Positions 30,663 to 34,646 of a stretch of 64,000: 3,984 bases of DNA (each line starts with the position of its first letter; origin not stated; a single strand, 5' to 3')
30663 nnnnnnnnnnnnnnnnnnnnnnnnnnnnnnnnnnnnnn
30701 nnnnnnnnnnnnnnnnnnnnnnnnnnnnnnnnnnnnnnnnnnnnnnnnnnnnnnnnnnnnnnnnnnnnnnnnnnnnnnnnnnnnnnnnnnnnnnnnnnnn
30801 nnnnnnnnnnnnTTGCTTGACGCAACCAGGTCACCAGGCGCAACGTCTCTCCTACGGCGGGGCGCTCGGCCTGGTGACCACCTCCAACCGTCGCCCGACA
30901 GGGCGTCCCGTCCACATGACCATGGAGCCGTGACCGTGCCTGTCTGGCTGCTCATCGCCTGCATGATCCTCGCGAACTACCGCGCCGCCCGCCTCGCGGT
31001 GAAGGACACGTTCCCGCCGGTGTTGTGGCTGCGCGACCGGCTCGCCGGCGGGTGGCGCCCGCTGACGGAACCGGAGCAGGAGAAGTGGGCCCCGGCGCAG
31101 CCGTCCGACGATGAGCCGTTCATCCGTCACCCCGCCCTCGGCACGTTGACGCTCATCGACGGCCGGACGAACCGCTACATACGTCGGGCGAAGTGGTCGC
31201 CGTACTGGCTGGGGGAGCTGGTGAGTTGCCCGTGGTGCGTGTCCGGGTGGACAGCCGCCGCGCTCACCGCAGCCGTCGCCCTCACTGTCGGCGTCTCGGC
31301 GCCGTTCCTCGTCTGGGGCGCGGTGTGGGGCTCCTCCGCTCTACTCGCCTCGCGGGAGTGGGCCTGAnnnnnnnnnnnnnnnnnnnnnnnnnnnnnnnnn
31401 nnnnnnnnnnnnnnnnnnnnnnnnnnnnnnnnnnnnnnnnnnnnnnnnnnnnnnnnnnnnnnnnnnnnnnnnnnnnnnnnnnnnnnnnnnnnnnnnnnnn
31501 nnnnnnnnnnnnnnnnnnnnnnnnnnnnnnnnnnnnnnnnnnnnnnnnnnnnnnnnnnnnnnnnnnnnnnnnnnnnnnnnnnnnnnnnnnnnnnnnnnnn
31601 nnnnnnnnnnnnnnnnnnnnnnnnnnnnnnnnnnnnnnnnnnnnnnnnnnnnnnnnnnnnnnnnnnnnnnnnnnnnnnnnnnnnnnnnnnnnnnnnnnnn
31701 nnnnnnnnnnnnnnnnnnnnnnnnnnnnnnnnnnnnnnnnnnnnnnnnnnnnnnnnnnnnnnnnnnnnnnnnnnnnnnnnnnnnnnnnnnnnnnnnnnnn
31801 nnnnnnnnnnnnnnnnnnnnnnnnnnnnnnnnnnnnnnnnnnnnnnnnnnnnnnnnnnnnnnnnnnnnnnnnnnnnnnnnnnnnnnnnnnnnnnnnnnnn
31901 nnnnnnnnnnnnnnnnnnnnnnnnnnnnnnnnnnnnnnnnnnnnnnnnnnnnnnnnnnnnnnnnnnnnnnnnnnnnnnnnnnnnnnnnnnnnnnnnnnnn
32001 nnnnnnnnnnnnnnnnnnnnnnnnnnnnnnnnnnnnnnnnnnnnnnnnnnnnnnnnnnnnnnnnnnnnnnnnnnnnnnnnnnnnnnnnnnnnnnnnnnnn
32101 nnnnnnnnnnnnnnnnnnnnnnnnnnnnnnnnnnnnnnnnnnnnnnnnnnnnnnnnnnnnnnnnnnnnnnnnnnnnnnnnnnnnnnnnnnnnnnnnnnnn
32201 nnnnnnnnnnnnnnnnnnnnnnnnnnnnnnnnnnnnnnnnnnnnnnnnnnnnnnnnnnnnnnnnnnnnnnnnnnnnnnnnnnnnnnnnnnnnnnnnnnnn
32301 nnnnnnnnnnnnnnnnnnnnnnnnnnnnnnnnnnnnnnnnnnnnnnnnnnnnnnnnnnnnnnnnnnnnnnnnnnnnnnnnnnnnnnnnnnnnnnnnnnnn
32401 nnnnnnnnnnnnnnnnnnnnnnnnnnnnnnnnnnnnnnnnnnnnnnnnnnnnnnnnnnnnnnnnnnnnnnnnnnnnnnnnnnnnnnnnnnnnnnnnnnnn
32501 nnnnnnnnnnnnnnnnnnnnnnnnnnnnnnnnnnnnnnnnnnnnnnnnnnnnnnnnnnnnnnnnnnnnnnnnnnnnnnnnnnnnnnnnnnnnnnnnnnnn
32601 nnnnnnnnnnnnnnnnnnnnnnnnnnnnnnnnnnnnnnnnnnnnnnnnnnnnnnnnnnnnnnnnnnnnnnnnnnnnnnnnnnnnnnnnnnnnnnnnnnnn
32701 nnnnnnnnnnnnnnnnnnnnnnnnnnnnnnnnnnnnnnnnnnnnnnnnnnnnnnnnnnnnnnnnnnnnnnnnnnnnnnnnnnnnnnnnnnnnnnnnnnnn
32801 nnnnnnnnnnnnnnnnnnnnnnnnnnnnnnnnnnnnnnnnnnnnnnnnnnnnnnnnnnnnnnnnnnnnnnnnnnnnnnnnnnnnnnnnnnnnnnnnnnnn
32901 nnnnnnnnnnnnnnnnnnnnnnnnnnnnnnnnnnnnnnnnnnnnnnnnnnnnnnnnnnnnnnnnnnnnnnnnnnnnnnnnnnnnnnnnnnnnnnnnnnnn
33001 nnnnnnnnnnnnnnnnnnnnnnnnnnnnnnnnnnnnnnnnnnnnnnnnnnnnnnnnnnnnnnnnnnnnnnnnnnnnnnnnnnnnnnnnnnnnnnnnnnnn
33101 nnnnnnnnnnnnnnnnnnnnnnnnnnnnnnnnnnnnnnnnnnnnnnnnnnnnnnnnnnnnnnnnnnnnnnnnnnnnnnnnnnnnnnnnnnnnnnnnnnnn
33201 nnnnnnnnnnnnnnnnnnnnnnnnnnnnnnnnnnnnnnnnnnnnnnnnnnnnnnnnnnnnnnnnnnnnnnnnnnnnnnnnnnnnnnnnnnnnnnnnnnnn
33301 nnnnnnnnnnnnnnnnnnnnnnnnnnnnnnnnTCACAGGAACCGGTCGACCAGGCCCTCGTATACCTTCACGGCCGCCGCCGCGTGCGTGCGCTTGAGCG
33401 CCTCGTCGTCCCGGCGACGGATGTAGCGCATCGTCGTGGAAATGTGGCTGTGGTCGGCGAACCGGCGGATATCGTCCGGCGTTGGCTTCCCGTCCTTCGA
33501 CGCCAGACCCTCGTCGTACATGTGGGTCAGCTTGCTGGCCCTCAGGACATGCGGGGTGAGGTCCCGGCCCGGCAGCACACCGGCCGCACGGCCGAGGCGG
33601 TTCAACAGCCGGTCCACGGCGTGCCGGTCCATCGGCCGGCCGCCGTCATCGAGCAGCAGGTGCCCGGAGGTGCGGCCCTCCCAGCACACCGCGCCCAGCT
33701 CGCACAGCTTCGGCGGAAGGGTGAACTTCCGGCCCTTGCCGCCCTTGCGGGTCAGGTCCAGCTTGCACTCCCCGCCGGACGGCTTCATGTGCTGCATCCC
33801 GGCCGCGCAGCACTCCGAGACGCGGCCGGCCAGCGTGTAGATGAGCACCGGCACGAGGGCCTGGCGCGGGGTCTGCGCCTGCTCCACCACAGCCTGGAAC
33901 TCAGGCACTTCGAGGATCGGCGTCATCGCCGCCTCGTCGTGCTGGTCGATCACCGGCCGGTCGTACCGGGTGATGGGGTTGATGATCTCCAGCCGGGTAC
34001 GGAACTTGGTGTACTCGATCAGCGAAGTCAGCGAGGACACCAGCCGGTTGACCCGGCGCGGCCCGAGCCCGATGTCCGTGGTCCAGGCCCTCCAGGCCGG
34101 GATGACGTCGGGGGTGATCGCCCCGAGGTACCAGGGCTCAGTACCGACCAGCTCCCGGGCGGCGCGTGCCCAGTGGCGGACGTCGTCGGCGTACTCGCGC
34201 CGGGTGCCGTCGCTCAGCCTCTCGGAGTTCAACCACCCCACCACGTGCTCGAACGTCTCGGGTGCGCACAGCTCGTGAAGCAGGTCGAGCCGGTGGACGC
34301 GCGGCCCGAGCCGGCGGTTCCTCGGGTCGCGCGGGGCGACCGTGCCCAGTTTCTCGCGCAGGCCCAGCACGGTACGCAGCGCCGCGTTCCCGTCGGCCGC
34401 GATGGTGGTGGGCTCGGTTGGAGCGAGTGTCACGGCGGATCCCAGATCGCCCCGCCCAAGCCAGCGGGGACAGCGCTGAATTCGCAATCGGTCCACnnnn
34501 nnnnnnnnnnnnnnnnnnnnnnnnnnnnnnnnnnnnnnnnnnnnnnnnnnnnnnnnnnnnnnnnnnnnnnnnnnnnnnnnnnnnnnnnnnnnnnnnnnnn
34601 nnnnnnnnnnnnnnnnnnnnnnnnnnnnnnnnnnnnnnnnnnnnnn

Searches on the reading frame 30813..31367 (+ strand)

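Call 39: search_protein_families(library=pfam, proteins=[window:30813-31367:+], max_evalue=0.001)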
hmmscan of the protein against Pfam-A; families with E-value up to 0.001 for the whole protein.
window:30813-31367:+ (184 aa): 1 family
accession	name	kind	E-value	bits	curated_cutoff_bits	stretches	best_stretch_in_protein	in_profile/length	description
PF07098.16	DUF1360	-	1.1e-09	38.6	21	1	117-178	36-98/102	Protein of unknown function (DUF1360)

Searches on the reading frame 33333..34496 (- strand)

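Call 39: search_protein_families(library=pfam, proteins=[window:33333-34496:-], max_evalue=0.001)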
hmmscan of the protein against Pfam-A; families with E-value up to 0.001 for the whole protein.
window:33333-34496:- (387 aa): 1 family
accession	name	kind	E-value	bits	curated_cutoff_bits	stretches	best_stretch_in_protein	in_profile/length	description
PF00589.27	Phage_integrase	-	2.7e-13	50.5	27.1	1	205-363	16-170/172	Phage integrase family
